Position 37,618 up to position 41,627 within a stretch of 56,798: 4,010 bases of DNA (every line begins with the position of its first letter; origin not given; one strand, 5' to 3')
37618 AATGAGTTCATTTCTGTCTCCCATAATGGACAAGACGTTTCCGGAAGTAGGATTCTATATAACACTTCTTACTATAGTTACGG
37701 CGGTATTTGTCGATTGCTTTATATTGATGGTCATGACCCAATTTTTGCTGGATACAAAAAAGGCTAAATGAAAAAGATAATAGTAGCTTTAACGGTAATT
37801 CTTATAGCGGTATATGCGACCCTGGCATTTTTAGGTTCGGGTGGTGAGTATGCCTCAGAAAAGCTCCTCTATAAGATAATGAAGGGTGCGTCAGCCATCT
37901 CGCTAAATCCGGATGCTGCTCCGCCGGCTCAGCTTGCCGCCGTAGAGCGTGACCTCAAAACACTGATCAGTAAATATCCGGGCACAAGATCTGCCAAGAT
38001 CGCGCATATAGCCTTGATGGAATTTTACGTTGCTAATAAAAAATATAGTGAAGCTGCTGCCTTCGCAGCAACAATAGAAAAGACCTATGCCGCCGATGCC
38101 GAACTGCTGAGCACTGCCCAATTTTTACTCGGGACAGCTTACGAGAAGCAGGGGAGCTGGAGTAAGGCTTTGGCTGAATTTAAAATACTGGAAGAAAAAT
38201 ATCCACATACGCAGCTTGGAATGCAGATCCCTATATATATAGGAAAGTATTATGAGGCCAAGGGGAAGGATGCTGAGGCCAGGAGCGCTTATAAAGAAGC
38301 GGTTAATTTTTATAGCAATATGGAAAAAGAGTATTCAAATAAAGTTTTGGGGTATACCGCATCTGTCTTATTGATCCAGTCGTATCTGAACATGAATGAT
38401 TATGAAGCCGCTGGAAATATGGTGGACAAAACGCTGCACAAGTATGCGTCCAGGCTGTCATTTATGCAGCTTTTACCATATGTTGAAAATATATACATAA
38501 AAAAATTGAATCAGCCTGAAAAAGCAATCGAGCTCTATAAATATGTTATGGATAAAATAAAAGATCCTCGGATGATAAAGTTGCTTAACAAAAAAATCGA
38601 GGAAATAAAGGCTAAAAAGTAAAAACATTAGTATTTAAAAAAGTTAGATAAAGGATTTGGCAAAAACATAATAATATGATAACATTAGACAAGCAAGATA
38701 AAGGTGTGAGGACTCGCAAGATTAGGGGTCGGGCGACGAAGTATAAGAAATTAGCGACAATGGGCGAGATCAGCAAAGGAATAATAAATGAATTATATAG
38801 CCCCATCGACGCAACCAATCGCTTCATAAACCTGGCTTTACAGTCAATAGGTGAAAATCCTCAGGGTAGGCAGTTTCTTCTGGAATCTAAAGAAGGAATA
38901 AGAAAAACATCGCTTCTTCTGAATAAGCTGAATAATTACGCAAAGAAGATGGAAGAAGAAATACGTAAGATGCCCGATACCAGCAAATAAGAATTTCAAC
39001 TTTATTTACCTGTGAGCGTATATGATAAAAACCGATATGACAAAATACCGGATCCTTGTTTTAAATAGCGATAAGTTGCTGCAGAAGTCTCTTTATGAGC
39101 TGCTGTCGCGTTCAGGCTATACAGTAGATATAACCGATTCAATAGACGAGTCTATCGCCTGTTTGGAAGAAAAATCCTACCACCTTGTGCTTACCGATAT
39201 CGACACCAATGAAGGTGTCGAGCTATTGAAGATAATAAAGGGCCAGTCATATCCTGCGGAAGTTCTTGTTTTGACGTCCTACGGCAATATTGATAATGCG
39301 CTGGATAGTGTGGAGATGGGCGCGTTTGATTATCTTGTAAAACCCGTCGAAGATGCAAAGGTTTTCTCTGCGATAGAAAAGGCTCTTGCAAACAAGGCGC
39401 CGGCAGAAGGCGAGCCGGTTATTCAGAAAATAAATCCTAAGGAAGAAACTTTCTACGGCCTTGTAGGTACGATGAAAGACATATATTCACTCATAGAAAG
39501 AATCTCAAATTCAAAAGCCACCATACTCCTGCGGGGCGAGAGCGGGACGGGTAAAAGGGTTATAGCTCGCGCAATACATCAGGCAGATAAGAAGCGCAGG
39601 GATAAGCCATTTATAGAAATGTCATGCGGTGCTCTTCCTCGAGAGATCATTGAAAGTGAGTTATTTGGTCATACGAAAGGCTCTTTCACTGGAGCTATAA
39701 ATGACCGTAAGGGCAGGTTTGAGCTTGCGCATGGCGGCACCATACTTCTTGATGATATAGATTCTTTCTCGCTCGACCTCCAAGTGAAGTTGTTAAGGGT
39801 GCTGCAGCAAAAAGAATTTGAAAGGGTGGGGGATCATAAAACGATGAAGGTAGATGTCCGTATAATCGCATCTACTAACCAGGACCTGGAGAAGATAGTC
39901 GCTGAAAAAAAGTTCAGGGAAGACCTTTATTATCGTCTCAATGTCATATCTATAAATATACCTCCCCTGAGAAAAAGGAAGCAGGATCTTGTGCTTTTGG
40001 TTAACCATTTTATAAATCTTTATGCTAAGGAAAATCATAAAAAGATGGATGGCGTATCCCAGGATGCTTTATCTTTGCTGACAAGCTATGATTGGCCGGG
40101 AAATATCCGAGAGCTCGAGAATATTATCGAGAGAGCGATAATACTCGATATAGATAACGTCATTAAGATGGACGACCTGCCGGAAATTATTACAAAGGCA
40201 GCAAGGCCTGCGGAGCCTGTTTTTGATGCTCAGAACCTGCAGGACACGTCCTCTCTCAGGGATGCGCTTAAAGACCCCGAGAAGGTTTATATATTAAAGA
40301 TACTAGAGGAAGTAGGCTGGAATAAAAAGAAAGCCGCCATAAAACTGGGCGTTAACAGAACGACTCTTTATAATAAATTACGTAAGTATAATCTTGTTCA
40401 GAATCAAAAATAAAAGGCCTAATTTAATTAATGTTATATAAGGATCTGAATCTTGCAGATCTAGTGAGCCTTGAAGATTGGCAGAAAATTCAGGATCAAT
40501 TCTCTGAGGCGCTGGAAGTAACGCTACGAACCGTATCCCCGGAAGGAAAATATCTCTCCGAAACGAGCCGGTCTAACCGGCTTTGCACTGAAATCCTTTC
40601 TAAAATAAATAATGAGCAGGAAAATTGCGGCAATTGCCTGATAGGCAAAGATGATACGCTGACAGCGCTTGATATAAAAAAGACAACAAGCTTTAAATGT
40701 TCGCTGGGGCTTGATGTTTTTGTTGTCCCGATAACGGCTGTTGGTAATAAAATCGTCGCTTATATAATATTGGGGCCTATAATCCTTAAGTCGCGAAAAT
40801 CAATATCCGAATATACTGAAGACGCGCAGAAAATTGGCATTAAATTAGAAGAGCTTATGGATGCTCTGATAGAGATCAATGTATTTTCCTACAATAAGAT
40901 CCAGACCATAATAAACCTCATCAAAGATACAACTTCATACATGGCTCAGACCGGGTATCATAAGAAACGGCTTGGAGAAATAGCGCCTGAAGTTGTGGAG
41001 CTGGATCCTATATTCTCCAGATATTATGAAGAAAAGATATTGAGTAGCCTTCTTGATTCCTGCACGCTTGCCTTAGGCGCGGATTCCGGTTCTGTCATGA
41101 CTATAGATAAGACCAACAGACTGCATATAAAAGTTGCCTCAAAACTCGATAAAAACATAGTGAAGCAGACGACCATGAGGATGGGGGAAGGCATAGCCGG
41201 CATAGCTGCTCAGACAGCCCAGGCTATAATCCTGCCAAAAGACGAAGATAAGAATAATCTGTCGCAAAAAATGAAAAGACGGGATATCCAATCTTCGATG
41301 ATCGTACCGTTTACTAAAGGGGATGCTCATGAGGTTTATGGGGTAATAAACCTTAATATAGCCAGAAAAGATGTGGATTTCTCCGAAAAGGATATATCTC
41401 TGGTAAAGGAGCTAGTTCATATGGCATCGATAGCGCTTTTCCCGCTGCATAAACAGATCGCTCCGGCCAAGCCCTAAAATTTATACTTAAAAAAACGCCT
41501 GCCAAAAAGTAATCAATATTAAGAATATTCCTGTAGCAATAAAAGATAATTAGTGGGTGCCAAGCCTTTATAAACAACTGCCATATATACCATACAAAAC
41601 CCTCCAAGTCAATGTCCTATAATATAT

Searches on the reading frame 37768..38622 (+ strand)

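Call 17: search_protein_families(library=pfam, proteins=[window:37768-38622:+], max_evalue=0.01)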
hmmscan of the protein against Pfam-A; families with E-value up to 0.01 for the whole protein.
window:37768-38622:+ (284 aa): 10 families
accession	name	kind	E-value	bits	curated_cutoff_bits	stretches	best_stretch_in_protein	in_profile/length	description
PF14559.12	TPR_19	-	1.5e-09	38.4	25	0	61-113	12-61/68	Tetratricopeptide repeat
PF13174.12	TPR_6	-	4.3e-09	36.9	26.3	1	117-147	2-32/33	Tetratricopeptide repeat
PF13428.12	TPR_14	-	5.7e-09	36.2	23.5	0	117-148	3-34/44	Tetratricopeptide repeat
PF07719.23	TPR_2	-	4.7e-06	26.8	27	0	117-146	3-32/34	Tetratricopeptide repeat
PF13432.12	TPR_16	-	8.8e-06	26.5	32.7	1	120-179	2-58/65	Tetratricopeptide repeat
PF13424.12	TPR_12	-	1.1e-05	26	30.1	0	103-138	33-68/77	Tetratricopeptide repeat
PF13176.12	TPR_7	-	7.2e-05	23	27.9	0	241-267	7-32/36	Tetratricopeptide repeat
PF13525.12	YfiO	-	0.00034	20.9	25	0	165-227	11-73/203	Outer membrane lipoprotein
PF09976.15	TPR_21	-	0.00041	20.6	25.5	1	51-183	50-177/193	Tetratricopeptide repeat-like domain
PF00515.34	TPR_1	-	0.0036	17.5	27.8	0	117-136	3-22/34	Tetratricopeptide repeat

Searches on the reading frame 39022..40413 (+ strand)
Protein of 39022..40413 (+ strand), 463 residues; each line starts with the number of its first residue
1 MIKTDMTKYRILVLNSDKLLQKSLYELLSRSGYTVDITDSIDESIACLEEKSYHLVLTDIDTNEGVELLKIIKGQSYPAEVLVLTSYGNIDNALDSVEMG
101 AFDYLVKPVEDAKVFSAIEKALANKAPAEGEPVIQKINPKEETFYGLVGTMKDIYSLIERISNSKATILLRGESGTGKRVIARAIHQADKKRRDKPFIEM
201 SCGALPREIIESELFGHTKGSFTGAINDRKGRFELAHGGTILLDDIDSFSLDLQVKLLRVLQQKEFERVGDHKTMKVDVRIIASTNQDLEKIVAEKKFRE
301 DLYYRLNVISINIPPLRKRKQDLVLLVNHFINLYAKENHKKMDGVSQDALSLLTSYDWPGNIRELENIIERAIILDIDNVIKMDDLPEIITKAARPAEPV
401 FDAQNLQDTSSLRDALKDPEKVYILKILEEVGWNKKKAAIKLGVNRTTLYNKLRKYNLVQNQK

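Call 17: search_protein_families(library=pfam, proteins=[window:39022-40413:+], max_evalue=0.01)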
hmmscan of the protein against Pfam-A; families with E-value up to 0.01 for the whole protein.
window:39022-40413:+ (463 aa): 11 families
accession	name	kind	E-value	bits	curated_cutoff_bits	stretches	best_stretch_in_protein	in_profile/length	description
PF00158.32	Sigma54_activat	-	2.8e-67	226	20.2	1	150-311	7-167/168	Sigma-54 interaction domain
PF25601.1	AAA_lid_14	-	6.1e-27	93.7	27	1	317-397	1-81/87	AAA+ ATPase lid domain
PF14532.12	Sigma54_activ_2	-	2e-19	70.6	25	1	151-316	7-138/138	Sigma-54 interaction domain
PF00072.30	Response_reg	-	2.5e-16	60.2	30.2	1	11-118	1-110/111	Response regulator receiver domain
PF02954.25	HTH_8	-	1.2e-13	51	22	1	416-456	2-42/42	Bacterial regulatory protein, Fis family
PF07728.20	AAA_5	-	2.6e-07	31.2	22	1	168-288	2-124/139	AAA domain (dynein-related subfamily)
PF00004.35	AAA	-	2.4e-05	25.2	21.2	1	168-292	1-114/131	ATPase family associated with various cellular activities (AAA)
PF18024.7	HTH_50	-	0.00014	21.9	27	1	411-458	3-49/50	Helix-turn-helix domain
PF07724.20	AAA_2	-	0.00054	20.5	27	1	165-298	3-136/166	AAA domain (Cdc48 subfamily)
PF13191.12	AAA_16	-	0.0015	19.5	32.6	1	144-205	2-63/167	AAA ATPase domain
PF13384.12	HTH_23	-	0.0018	18.5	24.6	1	420-456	6-41/50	Homeodomain-like domain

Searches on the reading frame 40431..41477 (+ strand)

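Call 17: search_protein_families(library=pfam, proteins=[window:40431-41477:+], max_evalue=0.01)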
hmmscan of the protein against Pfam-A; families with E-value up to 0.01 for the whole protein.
window:40431-41477:+ (348 aa): 4 families
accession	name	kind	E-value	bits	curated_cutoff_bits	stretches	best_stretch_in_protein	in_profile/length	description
PF10114.15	PocR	-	3.7e-29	102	23.9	1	10-176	1-162/162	Sensory domain found in PocR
PF13185.12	GAF_2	-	4e-14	53.4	28.6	1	201-336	5-135/136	GAF domain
PF01590.32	GAF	-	1.8e-10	41.9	22.4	1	201-336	3-133/133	GAF domain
PF13492.12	GAF_3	-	5.8e-08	33.7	27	1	201-336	3-127/129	GAF domain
